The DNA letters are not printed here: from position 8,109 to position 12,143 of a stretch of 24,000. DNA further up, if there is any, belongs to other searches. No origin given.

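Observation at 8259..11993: Solitary 1,244-aa nuclease-like + STAND NTPase + helical-arm protein: candidate uncharacterised single-gene antiphage sensor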

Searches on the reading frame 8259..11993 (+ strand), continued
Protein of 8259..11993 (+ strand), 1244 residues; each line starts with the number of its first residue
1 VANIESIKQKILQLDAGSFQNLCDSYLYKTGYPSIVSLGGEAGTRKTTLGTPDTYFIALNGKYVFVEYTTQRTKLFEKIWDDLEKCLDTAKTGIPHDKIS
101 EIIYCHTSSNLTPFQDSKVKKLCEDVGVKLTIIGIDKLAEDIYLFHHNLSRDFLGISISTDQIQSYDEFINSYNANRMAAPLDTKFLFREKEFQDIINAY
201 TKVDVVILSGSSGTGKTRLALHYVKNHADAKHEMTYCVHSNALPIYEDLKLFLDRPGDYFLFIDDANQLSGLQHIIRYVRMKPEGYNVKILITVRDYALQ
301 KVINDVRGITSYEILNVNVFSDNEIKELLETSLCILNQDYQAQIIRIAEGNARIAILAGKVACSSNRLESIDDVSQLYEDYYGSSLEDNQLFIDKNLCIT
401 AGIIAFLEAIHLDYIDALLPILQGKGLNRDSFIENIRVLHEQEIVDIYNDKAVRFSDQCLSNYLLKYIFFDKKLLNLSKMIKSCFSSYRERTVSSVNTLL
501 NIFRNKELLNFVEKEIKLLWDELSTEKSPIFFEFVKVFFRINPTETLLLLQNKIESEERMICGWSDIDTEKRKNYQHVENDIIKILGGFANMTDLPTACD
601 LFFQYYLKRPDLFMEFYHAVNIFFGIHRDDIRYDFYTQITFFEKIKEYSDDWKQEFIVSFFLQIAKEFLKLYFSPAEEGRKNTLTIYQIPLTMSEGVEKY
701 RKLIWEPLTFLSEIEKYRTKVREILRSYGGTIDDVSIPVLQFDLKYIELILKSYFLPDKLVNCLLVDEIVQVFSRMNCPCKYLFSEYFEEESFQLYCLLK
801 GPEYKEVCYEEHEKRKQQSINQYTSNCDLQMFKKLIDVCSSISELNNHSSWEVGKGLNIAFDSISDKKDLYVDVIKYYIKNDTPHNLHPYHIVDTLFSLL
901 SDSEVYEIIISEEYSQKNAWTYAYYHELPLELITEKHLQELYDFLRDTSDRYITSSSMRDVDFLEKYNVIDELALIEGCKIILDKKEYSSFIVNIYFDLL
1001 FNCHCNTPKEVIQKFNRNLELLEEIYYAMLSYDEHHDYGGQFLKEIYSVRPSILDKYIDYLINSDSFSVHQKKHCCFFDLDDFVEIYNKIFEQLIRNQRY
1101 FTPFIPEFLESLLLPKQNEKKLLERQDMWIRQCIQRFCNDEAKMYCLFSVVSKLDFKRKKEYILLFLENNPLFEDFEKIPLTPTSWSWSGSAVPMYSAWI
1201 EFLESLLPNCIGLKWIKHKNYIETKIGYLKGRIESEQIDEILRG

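Call 68: list_cluster_members(proteins=[P0007, P0080, P0036, P0070, P0045, P0055, P0113, P0272, P0274, P0288])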
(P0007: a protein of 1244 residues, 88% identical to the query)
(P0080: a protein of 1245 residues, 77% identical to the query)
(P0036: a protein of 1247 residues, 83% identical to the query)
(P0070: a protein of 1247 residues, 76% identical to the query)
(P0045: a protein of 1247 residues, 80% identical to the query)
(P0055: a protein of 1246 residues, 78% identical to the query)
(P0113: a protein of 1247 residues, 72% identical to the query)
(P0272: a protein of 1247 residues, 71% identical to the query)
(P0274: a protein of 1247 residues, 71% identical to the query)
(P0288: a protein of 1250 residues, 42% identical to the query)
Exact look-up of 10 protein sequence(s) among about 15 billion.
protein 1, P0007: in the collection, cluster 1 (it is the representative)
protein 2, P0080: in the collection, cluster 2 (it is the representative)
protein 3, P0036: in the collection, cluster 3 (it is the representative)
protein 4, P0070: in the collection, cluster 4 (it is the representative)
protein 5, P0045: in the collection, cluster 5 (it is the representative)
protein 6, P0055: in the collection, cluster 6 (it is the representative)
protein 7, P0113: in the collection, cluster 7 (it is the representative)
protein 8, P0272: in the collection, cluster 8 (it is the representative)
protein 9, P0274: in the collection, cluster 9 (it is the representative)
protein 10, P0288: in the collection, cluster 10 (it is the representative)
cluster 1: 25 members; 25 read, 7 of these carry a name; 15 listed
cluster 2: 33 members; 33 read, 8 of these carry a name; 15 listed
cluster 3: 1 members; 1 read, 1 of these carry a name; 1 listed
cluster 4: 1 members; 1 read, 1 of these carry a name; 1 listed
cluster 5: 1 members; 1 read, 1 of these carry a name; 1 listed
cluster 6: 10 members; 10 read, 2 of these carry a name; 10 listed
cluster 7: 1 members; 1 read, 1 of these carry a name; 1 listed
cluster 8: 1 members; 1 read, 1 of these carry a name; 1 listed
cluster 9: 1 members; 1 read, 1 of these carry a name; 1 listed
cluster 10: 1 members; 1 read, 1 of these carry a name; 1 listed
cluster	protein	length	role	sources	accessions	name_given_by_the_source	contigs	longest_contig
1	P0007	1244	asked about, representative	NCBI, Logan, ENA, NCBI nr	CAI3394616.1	ATP-binding protein [Enterococcus cecorum]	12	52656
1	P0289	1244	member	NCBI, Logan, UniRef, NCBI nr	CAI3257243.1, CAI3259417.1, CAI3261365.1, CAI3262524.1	ATP-binding protein [Enterococcus cecorum] | nSTAND3 domain-containing NTPase n=1 Tax=Enterococcus cecorum TaxID=44008 ...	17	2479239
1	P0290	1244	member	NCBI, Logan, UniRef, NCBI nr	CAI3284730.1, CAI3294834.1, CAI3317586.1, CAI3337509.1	ATP-binding protein [Enterococcus cecorum] | nSTAND3 domain-containing NTPase n=1 Tax=Enterococcus cecorum TaxID=44008 ...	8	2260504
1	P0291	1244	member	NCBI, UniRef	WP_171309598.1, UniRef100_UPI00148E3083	ATP-binding protein [Enterococcus cecorum] | ATP-binding protein n=1 Tax=Enterococcus cecorum TaxID=44008 RepID=UPI00148E3083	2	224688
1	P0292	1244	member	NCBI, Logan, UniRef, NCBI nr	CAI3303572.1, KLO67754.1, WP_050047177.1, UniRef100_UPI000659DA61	ATP-binding protein [Enterococcus cecorum] | nSTAND3 domain-containing NTPase n=1 Tax=Enterococcus cecorum TaxID=44008 ...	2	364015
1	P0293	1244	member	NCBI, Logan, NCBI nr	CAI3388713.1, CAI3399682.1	ATP-binding protein [Enterococcus cecorum]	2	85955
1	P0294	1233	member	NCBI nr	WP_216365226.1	ATP-binding protein [Enterococcus cecorum]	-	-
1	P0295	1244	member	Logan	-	-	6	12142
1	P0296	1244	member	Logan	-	-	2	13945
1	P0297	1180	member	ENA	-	-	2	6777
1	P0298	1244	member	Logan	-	-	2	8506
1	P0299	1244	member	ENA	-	-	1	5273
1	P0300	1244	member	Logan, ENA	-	-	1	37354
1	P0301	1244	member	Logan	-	-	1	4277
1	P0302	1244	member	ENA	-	-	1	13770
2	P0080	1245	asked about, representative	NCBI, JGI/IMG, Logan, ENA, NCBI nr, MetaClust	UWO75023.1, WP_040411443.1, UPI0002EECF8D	hypothetical protein [Enterocloster asparagiformis] | status=active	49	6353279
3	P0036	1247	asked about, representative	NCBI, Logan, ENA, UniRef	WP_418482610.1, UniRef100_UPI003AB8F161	ATP-binding protein [Frisingicoccus sp.] | nSTAND3 domain-containing NTPase n=1 Tax=Frisingicoccus sp. TaxID=1918627 ...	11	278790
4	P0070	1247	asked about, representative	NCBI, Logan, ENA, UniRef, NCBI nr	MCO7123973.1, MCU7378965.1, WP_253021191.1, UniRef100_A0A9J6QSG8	ATP-binding protein [Ihubacter massiliensis] | ATP-binding protein n=1 Tax=Hominibacterium faecale TaxID=2839743 RepID=A0A9J6QSG8_9FIRM | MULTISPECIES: ATP-binding protein [Eubacteriales Family XIII. Incertae Sedis]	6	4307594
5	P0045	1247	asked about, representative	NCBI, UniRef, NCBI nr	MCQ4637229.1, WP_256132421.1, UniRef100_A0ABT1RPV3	ATP-binding protein [Anaerovorax odorimutans] | ATP-binding protein n=1 Tax=Anaerovorax odorimutans TaxID=109327 RepID=A0ABT1RPV3_9FIRM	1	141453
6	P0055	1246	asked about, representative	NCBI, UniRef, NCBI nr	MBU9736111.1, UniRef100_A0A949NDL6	ATP-binding protein [Lachnospiraceae bacterium ASD5720] | ATP-binding protein n=1 Tax=Diplocloster agilis TaxID=2850323 RepID=A0A949NDL6_9FIRM | ATP-binding protein [Diplocloster agilis]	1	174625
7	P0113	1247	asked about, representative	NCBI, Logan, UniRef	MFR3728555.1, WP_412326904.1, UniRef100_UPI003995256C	ATP-binding protein [Lacrimispora sp.] | ATP-binding protein n=1 Tax=Lacrimispora sp. TaxID=2719234 RepID=UPI003995256C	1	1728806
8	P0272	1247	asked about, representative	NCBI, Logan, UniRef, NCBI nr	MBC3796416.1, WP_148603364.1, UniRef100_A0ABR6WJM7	ATP-binding protein [Acetobacterium tundrae] | ATP-binding protein n=1 Tax=Acetobacterium tundrae TaxID=132932 RepID=A0ABR6WJM7_9FIRM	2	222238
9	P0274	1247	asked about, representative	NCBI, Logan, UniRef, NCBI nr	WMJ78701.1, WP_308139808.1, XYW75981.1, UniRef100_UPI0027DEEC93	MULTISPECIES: ATP-binding protein [unclassified Sedimentibacter] | nSTAND3 domain-containing NTPase n=1 Tax=unclassified Sedimentibacter TaxID=2649220 ... | ATP-binding protein [Sedimentibacter sp. MB35-C1]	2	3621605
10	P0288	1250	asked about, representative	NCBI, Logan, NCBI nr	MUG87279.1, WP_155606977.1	ATP-binding protein [Paenibacillus timonensis]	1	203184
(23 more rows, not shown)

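Call 77: find_encoding_contigs(protein=P0288, flank=10000, max_places=2)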
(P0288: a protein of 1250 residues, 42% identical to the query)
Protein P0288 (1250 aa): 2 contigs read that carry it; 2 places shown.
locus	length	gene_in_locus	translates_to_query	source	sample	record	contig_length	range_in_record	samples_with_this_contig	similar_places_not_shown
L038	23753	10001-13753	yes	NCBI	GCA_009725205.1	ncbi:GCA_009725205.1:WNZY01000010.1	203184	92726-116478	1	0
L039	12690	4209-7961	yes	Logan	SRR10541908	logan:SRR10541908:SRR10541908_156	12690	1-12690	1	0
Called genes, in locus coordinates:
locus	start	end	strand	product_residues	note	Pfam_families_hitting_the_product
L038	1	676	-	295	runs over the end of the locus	PF26509:DUF8171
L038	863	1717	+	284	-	PF01418:HTH_6, PF01380:SIS (weak)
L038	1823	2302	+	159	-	PF01668:SmpB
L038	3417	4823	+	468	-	PF13175:AAA_15, PF02463:SMC_N (faint), PF13304:AAA_21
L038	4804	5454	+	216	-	PF13707:RloB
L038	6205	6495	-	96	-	PF20648:DUF6809 (weak)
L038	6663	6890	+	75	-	PF13443:HTH_26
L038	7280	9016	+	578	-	PF04471:Mrr_cat, PF22722:NA-iREase1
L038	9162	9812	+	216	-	-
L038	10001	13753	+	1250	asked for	PF01637:ATPase_2 (faint), PF20720:nSTAND3 (weak), PF25199:nSTAND_NTPase5 (weak), PF13173:AAA_14 (weak)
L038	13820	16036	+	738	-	PF12102:MrcB_N, PF07728:AAA_5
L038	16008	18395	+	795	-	PF09823:DUF2357, PF04411:PDDEXK_7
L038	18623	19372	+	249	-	PF12686:DUF3800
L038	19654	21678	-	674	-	PF07602:DUF1565 (weak), PF22842:Pel9A-like_beta_helix, PF21258:Glyco_hydro_120_ins, PF13229:Beta_helix (faint), PF05048:NosD (weak)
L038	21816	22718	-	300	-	PF00106:adh_short, PF08659:KR (weak), PF13561:adh_short_C2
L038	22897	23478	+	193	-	-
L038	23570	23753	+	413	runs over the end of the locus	PF07694:5TM-5TMR_LYT (weak), PF06580:His_kinase, PF02518:HATPase_c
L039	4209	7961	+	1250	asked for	PF01637:ATPase_2 (faint), PF20720:nSTAND3 (weak), PF25199:nSTAND_NTPase5 (weak), PF13173:AAA_14 (weak)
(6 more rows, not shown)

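Call 78: find_encoding_contigs(protein=P0221, flank=10000, max_places=2)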
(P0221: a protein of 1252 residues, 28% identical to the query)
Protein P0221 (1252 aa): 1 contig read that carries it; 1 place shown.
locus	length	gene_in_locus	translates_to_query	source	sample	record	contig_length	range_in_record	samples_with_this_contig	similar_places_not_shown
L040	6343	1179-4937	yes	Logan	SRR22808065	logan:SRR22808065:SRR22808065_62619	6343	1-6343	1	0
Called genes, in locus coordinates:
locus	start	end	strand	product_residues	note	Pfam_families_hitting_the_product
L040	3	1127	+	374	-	?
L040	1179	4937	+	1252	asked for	PF13191:AAA_16 (weak), PF20720:nSTAND3 (faint)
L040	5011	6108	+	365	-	PF14022:DUF4238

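Call 79: find_encoding_contigs(protein=P0251, flank=10000, max_places=2)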
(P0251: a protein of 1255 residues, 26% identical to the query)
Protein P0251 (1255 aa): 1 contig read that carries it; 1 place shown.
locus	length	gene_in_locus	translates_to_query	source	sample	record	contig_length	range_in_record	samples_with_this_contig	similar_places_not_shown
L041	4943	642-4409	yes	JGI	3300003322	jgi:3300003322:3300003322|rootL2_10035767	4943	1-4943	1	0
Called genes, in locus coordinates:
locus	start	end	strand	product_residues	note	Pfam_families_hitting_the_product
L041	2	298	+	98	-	?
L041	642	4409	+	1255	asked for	PF20720:nSTAND3 (faint)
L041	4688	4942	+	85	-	?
